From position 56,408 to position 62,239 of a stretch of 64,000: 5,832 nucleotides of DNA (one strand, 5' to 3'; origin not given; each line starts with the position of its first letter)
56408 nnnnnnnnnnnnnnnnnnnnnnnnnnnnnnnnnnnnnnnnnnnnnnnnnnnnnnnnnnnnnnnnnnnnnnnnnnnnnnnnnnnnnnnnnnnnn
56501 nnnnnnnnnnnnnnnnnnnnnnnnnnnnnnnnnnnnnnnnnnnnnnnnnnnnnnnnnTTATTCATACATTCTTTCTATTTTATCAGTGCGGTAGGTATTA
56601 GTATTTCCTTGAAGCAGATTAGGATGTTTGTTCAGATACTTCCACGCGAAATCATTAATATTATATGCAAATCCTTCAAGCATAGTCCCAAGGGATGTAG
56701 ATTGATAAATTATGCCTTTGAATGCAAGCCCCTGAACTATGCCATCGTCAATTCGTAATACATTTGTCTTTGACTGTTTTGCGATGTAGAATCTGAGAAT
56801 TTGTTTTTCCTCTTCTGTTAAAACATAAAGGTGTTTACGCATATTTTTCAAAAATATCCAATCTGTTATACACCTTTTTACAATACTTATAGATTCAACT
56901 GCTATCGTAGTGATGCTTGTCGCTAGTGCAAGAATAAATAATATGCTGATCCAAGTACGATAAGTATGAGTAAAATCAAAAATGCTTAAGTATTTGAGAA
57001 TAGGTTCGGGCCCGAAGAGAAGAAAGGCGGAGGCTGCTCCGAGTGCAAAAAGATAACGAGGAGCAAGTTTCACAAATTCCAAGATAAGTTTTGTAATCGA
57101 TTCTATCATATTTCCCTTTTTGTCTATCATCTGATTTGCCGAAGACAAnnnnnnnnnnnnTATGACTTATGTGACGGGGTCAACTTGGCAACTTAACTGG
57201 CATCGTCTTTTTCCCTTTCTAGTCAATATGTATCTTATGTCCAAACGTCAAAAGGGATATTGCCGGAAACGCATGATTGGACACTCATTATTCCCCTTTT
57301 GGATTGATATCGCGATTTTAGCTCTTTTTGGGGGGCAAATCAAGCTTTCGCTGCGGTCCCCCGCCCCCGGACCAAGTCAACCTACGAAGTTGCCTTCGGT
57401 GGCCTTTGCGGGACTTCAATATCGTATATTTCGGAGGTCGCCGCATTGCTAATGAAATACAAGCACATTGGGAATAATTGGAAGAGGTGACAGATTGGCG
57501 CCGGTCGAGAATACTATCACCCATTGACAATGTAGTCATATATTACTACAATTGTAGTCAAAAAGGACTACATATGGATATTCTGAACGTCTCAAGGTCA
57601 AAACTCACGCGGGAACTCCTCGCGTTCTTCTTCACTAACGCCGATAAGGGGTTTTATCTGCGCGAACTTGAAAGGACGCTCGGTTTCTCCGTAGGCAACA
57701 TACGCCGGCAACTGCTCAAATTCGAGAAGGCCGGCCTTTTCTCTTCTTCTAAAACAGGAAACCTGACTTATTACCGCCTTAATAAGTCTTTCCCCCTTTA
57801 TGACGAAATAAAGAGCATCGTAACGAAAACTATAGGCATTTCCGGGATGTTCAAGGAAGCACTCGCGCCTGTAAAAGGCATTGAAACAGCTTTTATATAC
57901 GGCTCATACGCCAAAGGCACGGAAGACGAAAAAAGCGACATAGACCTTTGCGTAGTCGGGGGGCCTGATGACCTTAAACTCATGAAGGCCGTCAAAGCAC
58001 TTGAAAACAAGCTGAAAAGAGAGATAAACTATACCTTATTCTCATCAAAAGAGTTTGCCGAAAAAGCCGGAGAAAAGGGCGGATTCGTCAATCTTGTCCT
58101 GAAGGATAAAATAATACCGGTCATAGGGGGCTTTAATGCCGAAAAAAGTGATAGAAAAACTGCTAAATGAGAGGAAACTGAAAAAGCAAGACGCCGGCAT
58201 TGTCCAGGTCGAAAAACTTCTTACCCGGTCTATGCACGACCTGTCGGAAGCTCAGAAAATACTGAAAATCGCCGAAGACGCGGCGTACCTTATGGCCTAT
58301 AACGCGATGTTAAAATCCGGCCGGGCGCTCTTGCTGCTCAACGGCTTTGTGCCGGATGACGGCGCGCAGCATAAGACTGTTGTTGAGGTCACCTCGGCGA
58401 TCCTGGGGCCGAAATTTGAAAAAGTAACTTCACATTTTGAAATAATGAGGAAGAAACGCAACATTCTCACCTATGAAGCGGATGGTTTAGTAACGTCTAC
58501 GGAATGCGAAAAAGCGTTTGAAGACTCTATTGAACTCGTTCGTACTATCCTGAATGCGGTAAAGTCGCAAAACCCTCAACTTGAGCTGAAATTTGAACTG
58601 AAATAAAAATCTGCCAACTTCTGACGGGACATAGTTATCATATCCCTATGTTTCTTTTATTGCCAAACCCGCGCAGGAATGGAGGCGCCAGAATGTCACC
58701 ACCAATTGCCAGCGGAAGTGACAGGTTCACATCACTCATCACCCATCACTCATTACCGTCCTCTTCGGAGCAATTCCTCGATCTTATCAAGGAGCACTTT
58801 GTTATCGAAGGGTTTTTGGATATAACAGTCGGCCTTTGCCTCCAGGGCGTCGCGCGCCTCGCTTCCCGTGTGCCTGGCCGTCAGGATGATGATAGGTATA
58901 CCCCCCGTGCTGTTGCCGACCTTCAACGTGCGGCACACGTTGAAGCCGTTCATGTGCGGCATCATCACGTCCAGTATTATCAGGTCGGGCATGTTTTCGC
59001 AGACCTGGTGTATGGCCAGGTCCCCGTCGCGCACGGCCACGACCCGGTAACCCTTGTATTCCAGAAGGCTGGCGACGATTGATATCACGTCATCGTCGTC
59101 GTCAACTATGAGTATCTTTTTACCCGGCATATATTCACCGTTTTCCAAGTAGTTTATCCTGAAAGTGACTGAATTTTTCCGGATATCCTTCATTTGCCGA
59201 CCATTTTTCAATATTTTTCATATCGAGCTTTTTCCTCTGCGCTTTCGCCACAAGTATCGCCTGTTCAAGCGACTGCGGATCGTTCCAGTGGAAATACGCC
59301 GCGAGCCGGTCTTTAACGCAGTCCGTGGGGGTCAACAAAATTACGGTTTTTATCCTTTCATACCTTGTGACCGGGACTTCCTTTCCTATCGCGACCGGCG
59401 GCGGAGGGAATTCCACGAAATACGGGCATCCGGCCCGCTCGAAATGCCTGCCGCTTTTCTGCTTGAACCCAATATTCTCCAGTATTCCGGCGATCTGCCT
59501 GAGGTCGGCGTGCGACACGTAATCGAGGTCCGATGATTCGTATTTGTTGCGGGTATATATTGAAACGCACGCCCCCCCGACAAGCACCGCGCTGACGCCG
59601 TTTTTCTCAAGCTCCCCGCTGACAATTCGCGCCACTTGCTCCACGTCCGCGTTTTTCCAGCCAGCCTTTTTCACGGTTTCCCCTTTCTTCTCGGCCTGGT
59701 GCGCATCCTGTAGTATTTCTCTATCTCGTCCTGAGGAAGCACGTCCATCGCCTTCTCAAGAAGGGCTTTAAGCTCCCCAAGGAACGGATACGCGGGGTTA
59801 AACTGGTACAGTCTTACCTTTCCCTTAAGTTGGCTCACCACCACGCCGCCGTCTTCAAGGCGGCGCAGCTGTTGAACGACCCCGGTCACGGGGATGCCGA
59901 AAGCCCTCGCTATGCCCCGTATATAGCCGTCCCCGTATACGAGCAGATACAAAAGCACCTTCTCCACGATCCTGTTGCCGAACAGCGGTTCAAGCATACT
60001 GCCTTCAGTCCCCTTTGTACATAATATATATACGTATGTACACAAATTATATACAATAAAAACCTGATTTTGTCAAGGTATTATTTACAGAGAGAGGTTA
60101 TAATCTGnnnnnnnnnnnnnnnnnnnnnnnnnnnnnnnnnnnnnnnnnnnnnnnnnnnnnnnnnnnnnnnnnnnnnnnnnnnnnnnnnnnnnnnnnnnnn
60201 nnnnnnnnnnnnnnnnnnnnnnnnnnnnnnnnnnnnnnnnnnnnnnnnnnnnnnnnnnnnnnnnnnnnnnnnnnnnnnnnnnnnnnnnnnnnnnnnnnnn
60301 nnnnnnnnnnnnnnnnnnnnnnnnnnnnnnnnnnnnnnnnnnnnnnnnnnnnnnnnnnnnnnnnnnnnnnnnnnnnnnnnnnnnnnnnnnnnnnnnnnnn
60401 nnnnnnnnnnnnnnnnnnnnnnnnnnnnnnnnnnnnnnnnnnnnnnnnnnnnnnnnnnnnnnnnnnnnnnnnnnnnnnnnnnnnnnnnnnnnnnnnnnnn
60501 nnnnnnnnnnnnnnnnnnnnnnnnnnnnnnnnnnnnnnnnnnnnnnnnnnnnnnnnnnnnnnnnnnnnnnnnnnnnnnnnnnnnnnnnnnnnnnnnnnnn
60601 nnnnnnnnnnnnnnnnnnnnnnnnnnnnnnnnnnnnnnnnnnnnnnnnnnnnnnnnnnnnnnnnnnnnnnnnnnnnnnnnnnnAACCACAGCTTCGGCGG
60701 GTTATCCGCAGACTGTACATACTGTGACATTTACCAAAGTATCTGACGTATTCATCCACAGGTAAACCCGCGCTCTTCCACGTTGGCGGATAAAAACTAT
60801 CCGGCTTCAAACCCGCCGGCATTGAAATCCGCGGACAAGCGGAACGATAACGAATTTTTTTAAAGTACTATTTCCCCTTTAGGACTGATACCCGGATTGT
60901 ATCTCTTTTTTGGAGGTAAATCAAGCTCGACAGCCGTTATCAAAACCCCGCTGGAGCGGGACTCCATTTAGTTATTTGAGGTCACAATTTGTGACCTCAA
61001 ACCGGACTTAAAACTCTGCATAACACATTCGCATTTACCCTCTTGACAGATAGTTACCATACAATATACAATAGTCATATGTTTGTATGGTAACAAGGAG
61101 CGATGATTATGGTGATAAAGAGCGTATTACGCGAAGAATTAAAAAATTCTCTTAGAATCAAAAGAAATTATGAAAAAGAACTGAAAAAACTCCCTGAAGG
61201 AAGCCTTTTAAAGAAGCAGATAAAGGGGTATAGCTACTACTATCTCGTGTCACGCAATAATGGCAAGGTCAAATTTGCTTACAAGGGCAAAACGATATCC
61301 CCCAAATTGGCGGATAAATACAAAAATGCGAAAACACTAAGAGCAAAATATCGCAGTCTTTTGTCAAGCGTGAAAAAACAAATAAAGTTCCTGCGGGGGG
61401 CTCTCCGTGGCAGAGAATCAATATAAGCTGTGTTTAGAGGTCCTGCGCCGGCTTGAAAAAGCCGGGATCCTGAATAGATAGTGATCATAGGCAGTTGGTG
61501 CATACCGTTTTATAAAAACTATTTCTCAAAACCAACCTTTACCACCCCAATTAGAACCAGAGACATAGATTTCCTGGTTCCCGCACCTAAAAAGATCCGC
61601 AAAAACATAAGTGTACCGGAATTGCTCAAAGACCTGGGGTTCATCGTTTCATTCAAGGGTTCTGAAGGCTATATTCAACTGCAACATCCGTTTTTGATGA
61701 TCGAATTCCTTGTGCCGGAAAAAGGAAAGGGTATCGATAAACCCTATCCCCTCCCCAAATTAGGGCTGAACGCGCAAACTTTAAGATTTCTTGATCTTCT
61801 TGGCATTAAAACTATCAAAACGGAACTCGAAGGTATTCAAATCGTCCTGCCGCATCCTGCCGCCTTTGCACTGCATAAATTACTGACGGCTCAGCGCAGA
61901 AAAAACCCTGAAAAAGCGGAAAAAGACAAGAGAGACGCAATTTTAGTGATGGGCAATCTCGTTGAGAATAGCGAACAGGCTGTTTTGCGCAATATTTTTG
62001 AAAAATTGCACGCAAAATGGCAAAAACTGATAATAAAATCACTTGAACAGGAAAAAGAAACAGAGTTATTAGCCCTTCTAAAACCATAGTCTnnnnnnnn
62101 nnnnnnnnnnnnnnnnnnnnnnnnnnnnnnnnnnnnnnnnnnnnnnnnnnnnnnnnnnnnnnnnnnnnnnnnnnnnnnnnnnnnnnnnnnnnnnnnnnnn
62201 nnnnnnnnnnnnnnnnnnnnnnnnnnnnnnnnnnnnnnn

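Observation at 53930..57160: AT-rich four-gene module pairing HEPN/DUF4145-type proteins with membrane proteins: candidate novel defence or abortive-infection system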

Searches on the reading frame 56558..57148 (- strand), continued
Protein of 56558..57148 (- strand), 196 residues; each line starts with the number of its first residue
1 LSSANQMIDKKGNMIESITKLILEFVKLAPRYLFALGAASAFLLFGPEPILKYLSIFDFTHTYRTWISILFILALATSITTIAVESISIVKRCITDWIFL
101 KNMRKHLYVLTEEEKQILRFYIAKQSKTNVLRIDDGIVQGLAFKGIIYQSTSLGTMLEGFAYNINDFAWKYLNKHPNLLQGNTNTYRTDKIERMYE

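Call 109: search_dna_similar(query=window:56558-57130:-, collection=phages, mode=protein, max_rows=15)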
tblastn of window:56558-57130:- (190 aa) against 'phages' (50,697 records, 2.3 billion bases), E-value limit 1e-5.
Records with a match: 3; places in all: 3; records where one place covers at least 80% of the query: 3.
Best place of each record, by identity: <60% 3.
By first word of the organism name: Bacillus 2; Akkermansia 1.
By host as written in the record: - 1; Bacillus subtilis 1; Akkermansia muciniphila NBRC 114322 1.
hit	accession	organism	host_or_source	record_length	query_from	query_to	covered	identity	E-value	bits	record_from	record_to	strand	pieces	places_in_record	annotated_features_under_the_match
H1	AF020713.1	Bacillus phage SPBc2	-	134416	1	174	92%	31.3%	1e-6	54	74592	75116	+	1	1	yopH: putative ATP/GTP-binding protein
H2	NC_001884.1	Bacillus phage SPBc2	Bacillus subtilis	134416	1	174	92%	31.3%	1e-6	54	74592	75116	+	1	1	yopH: superinfection exclusion B family protein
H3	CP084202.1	Akkermansia phage DTMo-2021a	Akkermansia muciniphila NBRC 114322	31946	16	181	87%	31.3%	5e-13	72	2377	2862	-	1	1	record has no annotation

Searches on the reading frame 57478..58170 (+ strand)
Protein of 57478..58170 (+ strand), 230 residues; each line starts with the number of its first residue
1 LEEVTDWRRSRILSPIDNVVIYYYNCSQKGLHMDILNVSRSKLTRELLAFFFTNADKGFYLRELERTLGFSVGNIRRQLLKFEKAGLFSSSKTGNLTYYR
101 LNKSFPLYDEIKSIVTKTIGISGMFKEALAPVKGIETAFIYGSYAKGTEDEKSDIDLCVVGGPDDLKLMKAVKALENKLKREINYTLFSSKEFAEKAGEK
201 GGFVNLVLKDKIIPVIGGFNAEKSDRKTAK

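Call 3: search_protein_families(library=pfam, proteins=[window:57478-58170:+], max_evalue=1)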
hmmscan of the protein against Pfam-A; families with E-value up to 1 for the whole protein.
window:57478-58170:+ (230 aa): 4 families
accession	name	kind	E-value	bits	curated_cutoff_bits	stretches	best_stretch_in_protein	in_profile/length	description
PF18765.7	Polbeta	-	1.2e-09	38.7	26.9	1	127-187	5-68/93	Polymerase beta, Nucleotidyltransferase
PF01909.29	NTP_transf_2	-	2.4e-09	37.9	21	1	135-193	14-79/93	Nucleotidyltransferase domain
PF07848.18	PaaX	-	0.0059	17.3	24.8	1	63-102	28-67/70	PaaX-like protein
PF22600.2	MTPAP-like_central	-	0.043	14.3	27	1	137-166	41-70/139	Poly(A) RNA polymerase, mitochondrial-like, central palm domain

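Call 4: search_protein_families(library=padloc, proteins=[window:57478-58170:+], max_evalue=1)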
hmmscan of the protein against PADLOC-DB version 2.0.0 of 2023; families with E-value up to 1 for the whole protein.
window:57478-58170:+ (230 aa): 13 families
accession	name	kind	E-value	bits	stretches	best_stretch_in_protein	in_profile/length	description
PDLC04368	PDC-M05A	-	7.9e-49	164.2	1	41-223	12-196/201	-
PDLC04372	PDC-M05A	-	4.4e-33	112.9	1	68-220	8-162/167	-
PDLC04370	PDC-M05A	-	1.3e-24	85.2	1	38-219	11-191/194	-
PDLC04369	PDC-M05A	-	1.6e-24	84.7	1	47-226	18-195/201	-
PDLC04371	PDC-M05A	-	6.7e-12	43.5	1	41-186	30-178/211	-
PDLC04906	PDC-S09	-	3e-08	31.9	1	134-185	23-77/98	-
PDLC04904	PDC-S09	-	4.9e-08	31.1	1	128-184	18-76/104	-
PDLC04902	PDC-S09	-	1.2e-06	26.8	1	129-181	15-66/97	-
PDLC04907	PDC-S09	-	9.8e-06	23.7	1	123-164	15-56/114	-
PDLC04903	PDC-S09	-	1.4e-05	23.4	1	135-163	26-54/108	-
PDLC01438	Csa3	-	0.00027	19.1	1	41-110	147-205/305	"CAS-I,CAS-II,CAS-III,CAS-IV,CAS-V,CAS-VI; associated_signaling"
PDLC04778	PDC-M70A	-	0.0016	15.9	1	123-220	34-123/355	-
PDLC04905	PDC-S09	-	0.0024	16.2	1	130-183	16-70/101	-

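Call 5: search_protein_families(library=ncbifam, proteins=[window:57478-58170:+], max_evalue=1)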
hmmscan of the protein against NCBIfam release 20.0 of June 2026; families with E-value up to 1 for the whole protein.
window:57478-58170:+ (230 aa): 8 families
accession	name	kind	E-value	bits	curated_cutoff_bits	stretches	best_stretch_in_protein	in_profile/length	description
NF047752.1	MntA_antitoxin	equivalog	9.7e-09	35.1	60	1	134-184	6-58/106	type VII toxin-antitoxin system MntA family adenylyltransferase antitoxin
NF033788.1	HTH_metalloreg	subfamily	0.00031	20.5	55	1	61-103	28-70/77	metalloregulator ArsR/SmtB family transcription factor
NF041413.1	ArsR_Rv2640c_fam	equivalog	0.0082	16.5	155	1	46-103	46-103/118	Rv2640c family ArsR-like transcriptional regulator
NF051895.1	anti_phage_HalB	equivalog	0.014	15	190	1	140-161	4-25/211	anti-phage Hailong system nucleotidyltransferase HalB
NF033182.0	linco_LnuG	exception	0.016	14.9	525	1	126-193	12-75/267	lincosamide nucleotidyltransferase Lnu(G)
NF000119.1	linco_LnuF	exception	0.098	11.9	450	1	124-160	9-45/273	lincosamide nucleotidyltransferase Lnu(F)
NF033789.1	repress_SdpR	subfamily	0.13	12.2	100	1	75-104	38-67/79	autorepressor SdpR family transcription factor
TIGR02277.1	PaaX_trns_reg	equivalog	0.18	11.3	264.55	1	63-102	25-64/279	phenylacetic acid degradation operon negative regulatory protein PaaX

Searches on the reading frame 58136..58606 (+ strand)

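Call 3: search_protein_families(library=pfam, proteins=[window:58136-58606:+], max_evalue=1)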
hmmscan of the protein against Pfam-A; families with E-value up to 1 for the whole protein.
window:58136-58606:+ (156 aa): 1 family
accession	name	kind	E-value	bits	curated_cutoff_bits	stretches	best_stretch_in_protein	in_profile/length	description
PF05168.19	HEPN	-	3e-06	27.8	22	1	25-137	1-113/117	HEPN domain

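Call 4: search_protein_families(library=padloc, proteins=[window:58136-58606:+], max_evalue=1)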
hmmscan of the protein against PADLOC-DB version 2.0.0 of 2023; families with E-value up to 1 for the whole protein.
window:58136-58606:+ (156 aa): 6 families
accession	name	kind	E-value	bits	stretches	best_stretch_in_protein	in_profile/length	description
PDLC04374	PDC-M05B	-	7.8e-18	63.1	1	7-149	4-145/146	-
PDLC04377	PDC-M05B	-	3.6e-14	51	1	7-149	4-145/149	-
PDLC04379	PDC-M05B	-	1.2e-12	46.1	1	7-149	4-144/147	-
PDLC04375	PDC-M05B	-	1e-11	43.3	1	3-137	11-144/151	-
PDLC04373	PDC-M05B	-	2.8e-06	25.4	1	1-145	1-136/141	-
PDLC04376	PDC-M05B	-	0.00044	18.5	1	27-141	4-117/121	-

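Call 5: search_protein_families(library=ncbifam, proteins=[window:58136-58606:+], max_evalue=1)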
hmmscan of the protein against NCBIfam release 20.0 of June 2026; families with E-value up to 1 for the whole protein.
window:58136-58606:+ (156 aa): 0 families

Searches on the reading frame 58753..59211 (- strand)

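Call 80: search_protein_families(library=pfam, proteins=[window:58753-59211:-], max_evalue=0.01)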
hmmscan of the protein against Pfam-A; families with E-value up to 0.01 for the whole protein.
window:58753-59211:- (152 aa): 2 families
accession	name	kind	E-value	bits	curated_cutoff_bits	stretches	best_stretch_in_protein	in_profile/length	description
PF00072.30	Response_reg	-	3.2e-29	101.8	30.2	1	33-144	1-110/111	Response regulator receiver domain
PF23198.2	PDE8A_N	-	0.0004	20.8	29.6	1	31-117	11-98/147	PDE8A-like, N-terminal domain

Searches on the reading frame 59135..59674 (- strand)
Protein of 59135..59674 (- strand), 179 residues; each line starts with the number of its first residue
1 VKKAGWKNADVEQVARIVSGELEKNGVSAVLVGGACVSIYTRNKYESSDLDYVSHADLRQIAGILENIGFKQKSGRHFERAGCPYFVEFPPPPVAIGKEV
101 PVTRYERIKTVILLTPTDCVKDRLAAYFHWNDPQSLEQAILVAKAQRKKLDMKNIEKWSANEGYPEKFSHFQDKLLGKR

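Call 80: search_protein_families(library=pfam, proteins=[window:59135-59674:-], max_evalue=0.01)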
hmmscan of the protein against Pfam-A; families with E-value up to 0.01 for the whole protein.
window:59135-59674:- (179 aa): 1 family
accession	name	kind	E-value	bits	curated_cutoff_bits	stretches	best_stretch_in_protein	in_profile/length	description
PF09970.15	DUF2204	-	0.001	19.2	20.3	1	16-52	6-42/181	Nucleotidyl transferase of unknown function (DUF2204)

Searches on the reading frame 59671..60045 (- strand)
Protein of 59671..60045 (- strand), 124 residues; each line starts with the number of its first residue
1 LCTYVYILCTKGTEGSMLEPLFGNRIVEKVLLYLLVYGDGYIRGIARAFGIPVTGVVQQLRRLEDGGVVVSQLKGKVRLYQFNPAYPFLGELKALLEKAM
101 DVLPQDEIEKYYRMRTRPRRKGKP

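Call 80: search_protein_families(library=pfam, proteins=[window:59671-60045:-], max_evalue=0.01)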
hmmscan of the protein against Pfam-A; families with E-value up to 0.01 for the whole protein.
window:59671-60045:- (124 aa): 2 families
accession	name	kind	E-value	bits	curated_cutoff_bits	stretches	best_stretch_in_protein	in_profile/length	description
PF01978.25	TrmB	-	0.00048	20.4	25.6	1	29-81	12-63/68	Sugar-specific transcriptional regulator TrmB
PF12840.13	HTH_20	-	0.0093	16.4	27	0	45-71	24-50/51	Helix-turn-helix domain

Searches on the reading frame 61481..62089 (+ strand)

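Call 80: search_protein_families(library=pfam, proteins=[window:61481-62089:+], max_evalue=0.01)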
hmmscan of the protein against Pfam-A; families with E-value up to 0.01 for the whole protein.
window:61481-62089:+ (202 aa): 1 family
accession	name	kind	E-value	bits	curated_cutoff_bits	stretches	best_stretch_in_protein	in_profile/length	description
PF12281.14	NTP_transf_8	-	4e-19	69.9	26.3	1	1-166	21-206/218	Nucleotidyltransferase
